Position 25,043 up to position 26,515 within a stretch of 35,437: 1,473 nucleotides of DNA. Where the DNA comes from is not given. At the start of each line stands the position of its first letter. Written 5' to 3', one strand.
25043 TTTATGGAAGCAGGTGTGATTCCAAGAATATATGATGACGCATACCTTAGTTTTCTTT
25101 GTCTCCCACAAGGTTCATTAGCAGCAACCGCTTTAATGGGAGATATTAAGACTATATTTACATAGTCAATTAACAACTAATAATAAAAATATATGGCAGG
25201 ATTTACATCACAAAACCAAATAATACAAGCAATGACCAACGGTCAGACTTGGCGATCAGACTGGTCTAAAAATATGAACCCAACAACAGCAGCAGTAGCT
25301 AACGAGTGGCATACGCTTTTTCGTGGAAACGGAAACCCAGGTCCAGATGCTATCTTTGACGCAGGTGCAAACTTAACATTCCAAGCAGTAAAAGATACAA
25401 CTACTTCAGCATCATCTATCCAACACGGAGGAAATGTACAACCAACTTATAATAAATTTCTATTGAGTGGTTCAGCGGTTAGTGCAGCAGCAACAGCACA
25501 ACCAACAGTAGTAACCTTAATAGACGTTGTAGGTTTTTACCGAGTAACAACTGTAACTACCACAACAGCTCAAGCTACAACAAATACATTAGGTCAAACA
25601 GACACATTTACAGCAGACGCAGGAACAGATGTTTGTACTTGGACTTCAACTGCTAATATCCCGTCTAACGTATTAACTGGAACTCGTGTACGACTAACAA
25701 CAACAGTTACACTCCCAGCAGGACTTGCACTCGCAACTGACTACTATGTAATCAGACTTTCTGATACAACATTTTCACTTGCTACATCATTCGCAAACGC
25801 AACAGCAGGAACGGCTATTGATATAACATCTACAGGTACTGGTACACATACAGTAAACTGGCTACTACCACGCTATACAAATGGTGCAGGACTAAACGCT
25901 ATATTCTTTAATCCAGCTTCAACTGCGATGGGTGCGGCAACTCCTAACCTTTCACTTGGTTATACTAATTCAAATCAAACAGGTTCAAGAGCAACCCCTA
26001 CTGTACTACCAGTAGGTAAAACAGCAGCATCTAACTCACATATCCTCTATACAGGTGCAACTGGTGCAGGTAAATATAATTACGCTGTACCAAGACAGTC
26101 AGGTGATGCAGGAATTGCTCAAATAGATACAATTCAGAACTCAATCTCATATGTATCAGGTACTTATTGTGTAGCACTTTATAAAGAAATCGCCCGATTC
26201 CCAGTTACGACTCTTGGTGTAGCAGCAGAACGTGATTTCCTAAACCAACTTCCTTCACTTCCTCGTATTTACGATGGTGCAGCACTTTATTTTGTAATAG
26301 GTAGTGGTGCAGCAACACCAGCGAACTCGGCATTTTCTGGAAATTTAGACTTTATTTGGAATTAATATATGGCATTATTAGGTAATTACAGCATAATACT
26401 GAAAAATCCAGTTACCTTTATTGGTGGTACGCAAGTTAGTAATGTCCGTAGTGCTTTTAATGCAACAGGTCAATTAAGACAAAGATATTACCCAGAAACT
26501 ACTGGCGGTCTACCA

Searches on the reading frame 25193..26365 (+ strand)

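Call 82: search_protein_families(library=phrogs, proteins=[window:25193-26365:+], max_evalue=0.00001)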
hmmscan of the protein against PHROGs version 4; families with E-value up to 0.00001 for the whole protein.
window:25193-26365:+ (390 aa): 2 families
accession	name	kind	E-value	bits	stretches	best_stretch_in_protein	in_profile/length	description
phrog_30390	-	unknown function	7.2e-07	29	1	123-225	440-537/766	-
phrog_38233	-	tail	9.3e-06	24.8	1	143-221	275-347/896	tail fiber protein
